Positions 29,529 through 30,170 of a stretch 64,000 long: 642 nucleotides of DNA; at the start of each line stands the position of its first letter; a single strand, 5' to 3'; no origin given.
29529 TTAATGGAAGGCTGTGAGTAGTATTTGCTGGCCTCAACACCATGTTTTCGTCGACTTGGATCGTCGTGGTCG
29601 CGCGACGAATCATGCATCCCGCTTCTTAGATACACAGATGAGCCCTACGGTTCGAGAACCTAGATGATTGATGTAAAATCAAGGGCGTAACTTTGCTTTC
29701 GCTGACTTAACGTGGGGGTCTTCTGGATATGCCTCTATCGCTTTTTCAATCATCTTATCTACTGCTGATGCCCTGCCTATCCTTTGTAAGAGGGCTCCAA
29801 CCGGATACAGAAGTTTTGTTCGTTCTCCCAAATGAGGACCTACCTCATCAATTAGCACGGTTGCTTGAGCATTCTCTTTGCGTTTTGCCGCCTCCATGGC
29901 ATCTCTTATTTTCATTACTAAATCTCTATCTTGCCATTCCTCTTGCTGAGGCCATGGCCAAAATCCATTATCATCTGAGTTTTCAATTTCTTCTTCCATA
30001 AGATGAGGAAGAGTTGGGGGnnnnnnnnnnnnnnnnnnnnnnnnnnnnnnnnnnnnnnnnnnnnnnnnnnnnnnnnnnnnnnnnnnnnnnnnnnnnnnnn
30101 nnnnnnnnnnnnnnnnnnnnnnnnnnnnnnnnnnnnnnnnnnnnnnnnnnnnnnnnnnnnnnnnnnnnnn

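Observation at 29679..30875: Zn-ribbon / long acidic IDR / SAP(Rho_N)-like / polyproline / helical protein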

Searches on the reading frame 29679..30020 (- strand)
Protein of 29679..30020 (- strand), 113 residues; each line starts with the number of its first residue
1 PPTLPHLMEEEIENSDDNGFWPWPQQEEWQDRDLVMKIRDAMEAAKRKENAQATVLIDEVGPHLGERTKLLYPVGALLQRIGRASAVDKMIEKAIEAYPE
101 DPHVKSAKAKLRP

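Call 39: predict_structure(alignment_id=A4)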
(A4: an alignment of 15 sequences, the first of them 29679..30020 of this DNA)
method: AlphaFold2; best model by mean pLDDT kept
length: 113 residues; sequences in the alignment: 15
mean_pLDDT: 65.6   pTM: 0.52
mean pLDDT of the five models: 65.6, 65.1, 62.1, 61.8, 60.9
residues with pLDDT >= 90: 0; 70-90: 63; 50-70: 29; < 50: 21
segments of 3 or more residues with pLDDT < 50: 1-3, 5-20
pLDDT, mean of each block of 10 residues (from residue 1): 45 40 54 72 73 71 64 75 75 78 76 60
secondary structure, 60 per line:
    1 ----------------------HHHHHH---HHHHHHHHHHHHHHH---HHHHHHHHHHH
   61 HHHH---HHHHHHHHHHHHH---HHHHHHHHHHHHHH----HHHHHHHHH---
elements in order: H23-28 H32-46 H50-64 H68-80 H84-97 H102-110

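Call 42: fold_search(model_id=the predicted structure, library=pdb)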
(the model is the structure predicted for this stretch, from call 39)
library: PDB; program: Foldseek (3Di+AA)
matches with E <= 10: 844; with E <= 0.001: 0
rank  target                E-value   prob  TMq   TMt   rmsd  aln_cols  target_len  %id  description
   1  6ejn_A                1.2e-01  1.00  0.52  0.25   3.0        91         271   23  The KLC2 TPR domain bound to the JIP3 leucine zipper domain (released 2018-09-05)
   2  7ai4_B                1.3e-01  1.00  0.52  0.28   3.0        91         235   22  Crystal structure of the KLC1-TPR domain truncated from its nonTPR region ([A1-B6]-Delta-nonTPR fragment) (released 2021-10-06)
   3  2xgm_A                1.5e-01  1.00  0.50  0.13   2.8        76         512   22  Substrate and product analogues as human O-GlcNAc transferase inhibitors. (released 2010-08-25)
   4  5fzr_A                1.7e-01  1.00  0.54  0.56   4.6        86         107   16  Designed TPR Protein M4N delta C (CF I) (released 2016-10-12)
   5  3ceq_B                1.7e-01  1.00  0.51  0.24   3.5        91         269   23  The TPR domain of Human Kinesin Light Chain 2 (hKLC2) (released 2008-08-12)
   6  6ejn_B                1.7e-01  1.00  0.52  0.25   3.1        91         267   23  The KLC2 TPR domain bound to the JIP3 leucine zipper domain (released 2018-09-05)
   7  5fzq_A                1.8e-01  1.00  0.58  0.61   2.3        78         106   20  Designed TPR Protein M4N (released 2016-10-12)
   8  7l7i_C                1.8e-01  0.99  0.43  0.15   4.3        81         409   20  Cryo-EM structure of Hsp90:FKBP51:p23 closed-state complex (released 2021-08-25)
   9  1na3_A                1.9e-01  0.99  0.43  0.53   4.7        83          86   16  Design of Stable alpha-Helical Arrays from an Idealized TPR Motif (released 2003-06-03)
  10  2xgo_B                2.0e-01  1.00  0.49  0.13   3.0        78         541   22  XcOGT in complex with UDP-S-GlcNAc (released 2010-08-25)
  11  9n2d_F                2.0e-01  0.99  0.48  0.26   6.1        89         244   17  Cryo-EM structure of an extended F. johnsoniae BAM complex, composite map (released 2025-07-09)
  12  2jlb_A                2.1e-01  1.00  0.50  0.12   2.9        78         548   22  Xanthomonas campestris putative OGT (XCC0866), complex with UDP- GlcNAc phosphonate analogue (released 2008-11-25)
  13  2pqn_A                2.1e-01  0.94  0.44  0.41   7.4       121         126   15  Crystal structure of yeast Fis1 complexed with a fragment of yeast Mdv1 (released 2007-11-06)
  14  3zfw_A                2.2e-01  1.00  0.52  0.29   3.0        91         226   23  Crystal structure of the TPR domain of kinesin light chain 2 in complex with a tryptophan-acidic cargo peptide (released 2013-04-03)
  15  3zfw_B                2.2e-01  1.00  0.52  0.29   3.1        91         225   23  Crystal structure of the TPR domain of kinesin light chain 2 in complex with a tryptophan-acidic cargo peptide (released 2013-04-03)
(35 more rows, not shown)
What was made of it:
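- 29682..29969 (-): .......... motif plus the TPR-like five-helix C-terminal domain, aa 318-413, containing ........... The stop codon is at 29679-29681. Foldseek top hits are all TPR domains (call 42).
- On TPR / TPR-like helical repeat: The listed Foldseek top hits are nearly all TPR-type domains (natural or designed), with TM about 0.5 over 78-91 columns and E 0.1-0.4 (call 42).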
